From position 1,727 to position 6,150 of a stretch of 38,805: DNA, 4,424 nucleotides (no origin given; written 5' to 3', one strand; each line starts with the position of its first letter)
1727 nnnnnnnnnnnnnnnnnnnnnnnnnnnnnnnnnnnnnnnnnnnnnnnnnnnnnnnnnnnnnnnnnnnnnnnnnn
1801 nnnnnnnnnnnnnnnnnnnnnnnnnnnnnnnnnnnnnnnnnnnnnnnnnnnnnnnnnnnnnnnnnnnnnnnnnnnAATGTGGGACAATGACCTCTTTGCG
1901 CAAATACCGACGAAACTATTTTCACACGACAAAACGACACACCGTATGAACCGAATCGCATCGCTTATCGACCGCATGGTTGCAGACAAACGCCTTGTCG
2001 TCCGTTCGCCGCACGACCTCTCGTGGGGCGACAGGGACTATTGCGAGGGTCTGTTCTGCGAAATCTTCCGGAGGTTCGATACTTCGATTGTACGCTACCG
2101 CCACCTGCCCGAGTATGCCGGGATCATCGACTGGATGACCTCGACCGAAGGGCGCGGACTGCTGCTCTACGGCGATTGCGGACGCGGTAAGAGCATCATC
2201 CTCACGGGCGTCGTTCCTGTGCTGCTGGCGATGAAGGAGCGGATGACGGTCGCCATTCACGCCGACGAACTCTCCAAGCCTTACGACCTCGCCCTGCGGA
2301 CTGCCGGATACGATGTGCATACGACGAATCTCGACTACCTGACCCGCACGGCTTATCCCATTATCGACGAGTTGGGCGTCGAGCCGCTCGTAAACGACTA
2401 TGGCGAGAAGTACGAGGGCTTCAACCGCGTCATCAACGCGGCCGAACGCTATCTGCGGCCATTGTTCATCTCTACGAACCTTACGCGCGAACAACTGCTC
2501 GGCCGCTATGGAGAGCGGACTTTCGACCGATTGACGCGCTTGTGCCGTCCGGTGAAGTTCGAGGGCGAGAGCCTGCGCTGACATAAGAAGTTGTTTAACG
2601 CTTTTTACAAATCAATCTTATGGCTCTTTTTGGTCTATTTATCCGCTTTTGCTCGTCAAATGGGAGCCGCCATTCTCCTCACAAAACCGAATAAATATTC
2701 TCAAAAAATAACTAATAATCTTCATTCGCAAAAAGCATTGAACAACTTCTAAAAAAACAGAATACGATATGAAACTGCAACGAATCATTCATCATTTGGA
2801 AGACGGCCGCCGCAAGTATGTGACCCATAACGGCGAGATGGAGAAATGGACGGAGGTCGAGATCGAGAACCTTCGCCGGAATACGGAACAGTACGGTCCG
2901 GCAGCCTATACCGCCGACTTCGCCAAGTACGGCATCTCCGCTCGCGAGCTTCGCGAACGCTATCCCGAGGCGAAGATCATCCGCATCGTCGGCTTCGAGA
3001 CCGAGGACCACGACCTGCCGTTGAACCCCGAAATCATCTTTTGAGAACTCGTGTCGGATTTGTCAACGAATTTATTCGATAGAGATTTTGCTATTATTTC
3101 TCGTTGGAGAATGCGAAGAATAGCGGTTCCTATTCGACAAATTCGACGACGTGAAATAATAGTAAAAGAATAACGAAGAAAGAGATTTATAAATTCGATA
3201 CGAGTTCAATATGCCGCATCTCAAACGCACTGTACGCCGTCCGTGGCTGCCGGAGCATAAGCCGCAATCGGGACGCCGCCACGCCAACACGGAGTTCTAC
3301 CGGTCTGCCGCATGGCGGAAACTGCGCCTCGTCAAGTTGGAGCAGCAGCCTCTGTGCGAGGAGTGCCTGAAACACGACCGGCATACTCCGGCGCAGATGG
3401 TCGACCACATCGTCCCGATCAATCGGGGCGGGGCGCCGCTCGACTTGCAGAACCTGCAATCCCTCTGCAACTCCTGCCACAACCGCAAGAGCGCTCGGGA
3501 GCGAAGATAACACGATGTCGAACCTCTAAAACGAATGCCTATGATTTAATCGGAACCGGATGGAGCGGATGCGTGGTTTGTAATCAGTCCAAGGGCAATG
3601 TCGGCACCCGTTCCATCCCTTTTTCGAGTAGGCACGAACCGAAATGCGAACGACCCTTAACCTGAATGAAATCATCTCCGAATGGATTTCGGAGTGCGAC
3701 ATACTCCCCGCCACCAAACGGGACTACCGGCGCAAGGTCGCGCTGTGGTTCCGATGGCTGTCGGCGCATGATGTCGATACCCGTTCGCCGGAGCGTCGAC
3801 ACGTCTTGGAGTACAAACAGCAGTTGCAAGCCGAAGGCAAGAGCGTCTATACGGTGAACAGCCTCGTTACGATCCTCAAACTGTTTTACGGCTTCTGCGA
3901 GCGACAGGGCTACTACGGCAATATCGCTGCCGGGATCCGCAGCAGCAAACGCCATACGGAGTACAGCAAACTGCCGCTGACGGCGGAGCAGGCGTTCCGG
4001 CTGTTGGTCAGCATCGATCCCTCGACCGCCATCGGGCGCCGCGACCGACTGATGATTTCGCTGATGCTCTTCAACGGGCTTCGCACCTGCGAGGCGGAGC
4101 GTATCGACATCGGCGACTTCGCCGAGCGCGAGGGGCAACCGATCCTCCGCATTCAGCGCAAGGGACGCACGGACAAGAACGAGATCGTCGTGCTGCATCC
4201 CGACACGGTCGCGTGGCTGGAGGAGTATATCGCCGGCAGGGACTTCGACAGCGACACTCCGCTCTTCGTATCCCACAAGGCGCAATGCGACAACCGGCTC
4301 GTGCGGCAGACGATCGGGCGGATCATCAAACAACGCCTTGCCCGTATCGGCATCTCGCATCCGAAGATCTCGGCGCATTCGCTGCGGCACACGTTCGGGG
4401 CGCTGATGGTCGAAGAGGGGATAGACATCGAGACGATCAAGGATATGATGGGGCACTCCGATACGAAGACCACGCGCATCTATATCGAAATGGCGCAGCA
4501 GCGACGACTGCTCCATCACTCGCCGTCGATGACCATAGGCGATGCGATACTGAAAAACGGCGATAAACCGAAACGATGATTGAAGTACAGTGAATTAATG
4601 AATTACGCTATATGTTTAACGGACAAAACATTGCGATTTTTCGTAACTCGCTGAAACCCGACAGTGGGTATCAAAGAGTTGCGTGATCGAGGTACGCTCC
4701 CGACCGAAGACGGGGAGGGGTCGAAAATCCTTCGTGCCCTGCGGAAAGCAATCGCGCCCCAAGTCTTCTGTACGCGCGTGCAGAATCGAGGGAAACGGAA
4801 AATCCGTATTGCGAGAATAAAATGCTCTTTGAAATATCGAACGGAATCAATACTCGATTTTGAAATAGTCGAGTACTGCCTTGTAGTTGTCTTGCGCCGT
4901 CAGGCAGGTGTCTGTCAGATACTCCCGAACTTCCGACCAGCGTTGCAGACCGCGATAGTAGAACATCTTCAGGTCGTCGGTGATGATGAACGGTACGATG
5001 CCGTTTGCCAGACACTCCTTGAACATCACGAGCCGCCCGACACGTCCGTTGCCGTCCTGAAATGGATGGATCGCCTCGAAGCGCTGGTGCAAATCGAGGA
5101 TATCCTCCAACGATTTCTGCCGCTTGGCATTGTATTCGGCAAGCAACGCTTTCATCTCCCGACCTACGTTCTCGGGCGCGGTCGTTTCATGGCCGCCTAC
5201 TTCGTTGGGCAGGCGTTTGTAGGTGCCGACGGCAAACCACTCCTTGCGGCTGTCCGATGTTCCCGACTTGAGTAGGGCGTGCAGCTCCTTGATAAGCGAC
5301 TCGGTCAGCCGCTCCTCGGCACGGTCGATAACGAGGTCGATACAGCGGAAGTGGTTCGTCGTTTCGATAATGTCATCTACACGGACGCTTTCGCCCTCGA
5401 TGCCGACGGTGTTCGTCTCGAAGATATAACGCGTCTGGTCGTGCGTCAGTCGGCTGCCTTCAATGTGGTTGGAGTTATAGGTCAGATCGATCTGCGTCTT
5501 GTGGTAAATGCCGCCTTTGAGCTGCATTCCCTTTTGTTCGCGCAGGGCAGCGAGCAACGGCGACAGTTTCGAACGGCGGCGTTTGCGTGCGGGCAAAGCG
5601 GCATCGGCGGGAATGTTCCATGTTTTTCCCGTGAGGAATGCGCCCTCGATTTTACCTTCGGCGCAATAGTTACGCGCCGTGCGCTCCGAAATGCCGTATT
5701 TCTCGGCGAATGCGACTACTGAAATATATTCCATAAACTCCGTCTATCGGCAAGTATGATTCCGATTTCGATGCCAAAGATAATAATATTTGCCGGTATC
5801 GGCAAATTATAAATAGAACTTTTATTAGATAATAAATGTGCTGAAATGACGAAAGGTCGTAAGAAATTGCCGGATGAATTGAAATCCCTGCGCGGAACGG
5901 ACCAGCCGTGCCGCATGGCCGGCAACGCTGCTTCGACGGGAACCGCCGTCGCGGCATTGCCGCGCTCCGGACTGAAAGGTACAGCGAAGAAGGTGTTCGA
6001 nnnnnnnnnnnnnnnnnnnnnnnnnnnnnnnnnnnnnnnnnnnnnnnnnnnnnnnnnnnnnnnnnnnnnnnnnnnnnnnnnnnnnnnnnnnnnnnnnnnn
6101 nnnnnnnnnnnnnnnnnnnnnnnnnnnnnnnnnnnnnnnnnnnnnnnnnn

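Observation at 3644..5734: Tyrosine recombinase plus convergent Fic toxin gene wedged between HNH endonuclease and small terminase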

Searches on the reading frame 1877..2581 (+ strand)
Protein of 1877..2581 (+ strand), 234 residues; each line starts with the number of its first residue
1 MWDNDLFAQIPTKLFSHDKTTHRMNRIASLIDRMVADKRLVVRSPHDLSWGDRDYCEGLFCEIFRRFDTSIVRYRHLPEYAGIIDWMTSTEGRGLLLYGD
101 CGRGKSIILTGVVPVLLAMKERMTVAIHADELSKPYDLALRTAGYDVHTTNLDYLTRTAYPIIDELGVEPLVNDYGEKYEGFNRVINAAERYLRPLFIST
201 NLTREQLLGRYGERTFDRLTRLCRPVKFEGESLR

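Call 4: search_protein_families(library=pfam, proteins=[window:1877-2581:+], max_evalue=0.01)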
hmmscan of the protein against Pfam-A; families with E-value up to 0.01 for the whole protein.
window:1877-2581:+ (234 aa): 0 families

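Call 9: search_protein_families(library=phrogs, proteins=[window:1877-2581:+], max_evalue=0.001)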
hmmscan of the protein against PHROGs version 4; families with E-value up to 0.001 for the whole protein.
window:1877-2581:+ (234 aa): 2 families
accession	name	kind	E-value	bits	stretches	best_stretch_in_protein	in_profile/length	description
phrog_3277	-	DNA, RNA and nucleotide metabolism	1.7e-26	94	1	85-234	3-153/168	DnaC-like helicase loader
phrog_50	-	DNA, RNA and nucleotide metabolism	3.4e-17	63.7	1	85-234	362-510/570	DnaC-like helicase loader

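Call 40: find_encoding_contigs(protein=window:1877-2581:+, flank=10000, max_places=8)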
Protein window:1877-2581:+ (234 aa): 13 contigs read that carry it; 7 places shown.
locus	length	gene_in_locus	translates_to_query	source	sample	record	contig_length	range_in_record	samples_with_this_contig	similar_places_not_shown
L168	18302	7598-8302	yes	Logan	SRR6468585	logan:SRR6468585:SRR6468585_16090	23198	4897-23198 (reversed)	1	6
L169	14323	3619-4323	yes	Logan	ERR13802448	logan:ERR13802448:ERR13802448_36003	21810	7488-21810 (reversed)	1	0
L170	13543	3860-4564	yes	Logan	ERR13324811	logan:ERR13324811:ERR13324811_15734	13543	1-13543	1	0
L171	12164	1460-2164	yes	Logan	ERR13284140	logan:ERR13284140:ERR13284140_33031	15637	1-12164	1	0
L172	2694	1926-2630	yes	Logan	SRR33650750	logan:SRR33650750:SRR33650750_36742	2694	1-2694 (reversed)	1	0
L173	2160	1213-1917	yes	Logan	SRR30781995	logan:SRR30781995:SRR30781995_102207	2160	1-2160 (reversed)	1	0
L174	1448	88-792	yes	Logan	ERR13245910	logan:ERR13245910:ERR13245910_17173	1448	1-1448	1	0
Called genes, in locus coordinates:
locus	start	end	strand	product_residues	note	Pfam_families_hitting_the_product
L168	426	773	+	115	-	PF01022:HTH_5, PF12802:MarR_2 (weak), PF12840:HTH_20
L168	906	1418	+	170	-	-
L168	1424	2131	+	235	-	PF02683:DsbD_TM (weak), PF13386:DsbD_2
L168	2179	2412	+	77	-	PF13192:Thioredoxin_3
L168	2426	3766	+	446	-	PF03773:ArsP_1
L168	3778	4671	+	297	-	PF03773:ArsP_1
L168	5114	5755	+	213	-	PF00132:Hexapep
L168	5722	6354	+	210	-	PF09357:RteC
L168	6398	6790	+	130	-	-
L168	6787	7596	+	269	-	-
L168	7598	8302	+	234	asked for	-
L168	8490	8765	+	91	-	-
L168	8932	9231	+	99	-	PF14279:HNH_5 (faint), PF01844:HNH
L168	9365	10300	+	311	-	PF02899:Phage_int_SAM_1 (weak), PF00589:Phage_integrase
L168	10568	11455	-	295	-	PF02661:Fic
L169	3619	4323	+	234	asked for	-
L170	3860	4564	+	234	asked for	-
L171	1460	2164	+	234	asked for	-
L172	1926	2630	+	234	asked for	-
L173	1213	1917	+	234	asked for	-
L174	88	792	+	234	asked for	-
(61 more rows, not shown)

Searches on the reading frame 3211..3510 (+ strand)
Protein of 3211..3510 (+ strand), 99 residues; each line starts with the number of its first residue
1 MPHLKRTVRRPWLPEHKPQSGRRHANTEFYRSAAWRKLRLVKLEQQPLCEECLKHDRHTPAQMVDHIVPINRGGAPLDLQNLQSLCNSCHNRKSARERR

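Call 4: search_protein_families(library=pfam, proteins=[window:3211-3510:+], max_evalue=0.01)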
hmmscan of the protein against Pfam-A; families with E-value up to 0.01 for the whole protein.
window:3211-3510:+ (99 aa): 2 families
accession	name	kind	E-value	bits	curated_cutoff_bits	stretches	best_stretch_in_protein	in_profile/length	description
PF01844.29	HNH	-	6.6e-15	55.4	21.4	1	49-96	1-47/47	HNH endonuclease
PF14279.12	HNH_5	-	2.1e-05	24.8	27.5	1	49-95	1-45/56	HNH endonuclease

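Call 9: search_protein_families(library=phrogs, proteins=[window:3211-3510:+], max_evalue=0.001)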
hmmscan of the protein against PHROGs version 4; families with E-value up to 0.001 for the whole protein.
window:3211-3510:+ (99 aa): 20 families
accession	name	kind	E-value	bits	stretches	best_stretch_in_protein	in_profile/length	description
phrog_144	-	DNA, RNA and nucleotide metabolism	5.4e-28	98.8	1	15-99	43-138/175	HNH endonuclease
phrog_589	-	DNA, RNA and nucleotide metabolism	1.4e-26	94.4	1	14-99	58-144/179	HNH endonuclease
phrog_2323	-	DNA, RNA and nucleotide metabolism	4.8e-22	79.1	1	19-97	8-87/113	HNH endonuclease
phrog_5956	-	DNA, RNA and nucleotide metabolism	1.4e-18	67.9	1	22-98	34-112/138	HNH endonuclease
phrog_119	-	DNA, RNA and nucleotide metabolism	1.8e-15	57.7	1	22-98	178-259/443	HNH endonuclease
phrog_4581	-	head and packaging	5.6e-14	53.3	1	25-97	43-112/395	terminase small subunit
phrog_6050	-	DNA, RNA and nucleotide metabolism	2.3e-12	47.5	1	41-98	306-362/402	HNH endonuclease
phrog_333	-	DNA, RNA and nucleotide metabolism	2.4e-12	48.2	1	31-98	17-83/138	HNH endonuclease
phrog_338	-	DNA, RNA and nucleotide metabolism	4.2e-12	47.1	1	23-98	182-264/340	HNH endonuclease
phrog_7785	-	DNA, RNA and nucleotide metabolism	1.9e-06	29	1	46-96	70-114/147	HNH endonuclease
phrog_8660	-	DNA, RNA and nucleotide metabolism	2.9e-06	28.5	1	21-97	102-180/196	HNH endonuclease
phrog_17283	-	DNA, RNA and nucleotide metabolism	1.5e-05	26.2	1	63-96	10-43/71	HNH endonuclease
phrog_1271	-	DNA, RNA and nucleotide metabolism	2.4e-05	24.9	1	34-98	256-320/361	HNH endonuclease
phrog_2214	-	DNA, RNA and nucleotide metabolism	3.6e-05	24.1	1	33-97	180-240/429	HNH endonuclease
phrog_9545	-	DNA, RNA and nucleotide metabolism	4.6e-05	24.2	1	27-95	103-166/206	HNH endonuclease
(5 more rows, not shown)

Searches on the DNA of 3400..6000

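Call 66: search_rna_families(source=window, start=3400, end=6000, threshold=evalue, max_evalue=1)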
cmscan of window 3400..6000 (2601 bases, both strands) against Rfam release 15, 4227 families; matches with E-value up to 1: 0.
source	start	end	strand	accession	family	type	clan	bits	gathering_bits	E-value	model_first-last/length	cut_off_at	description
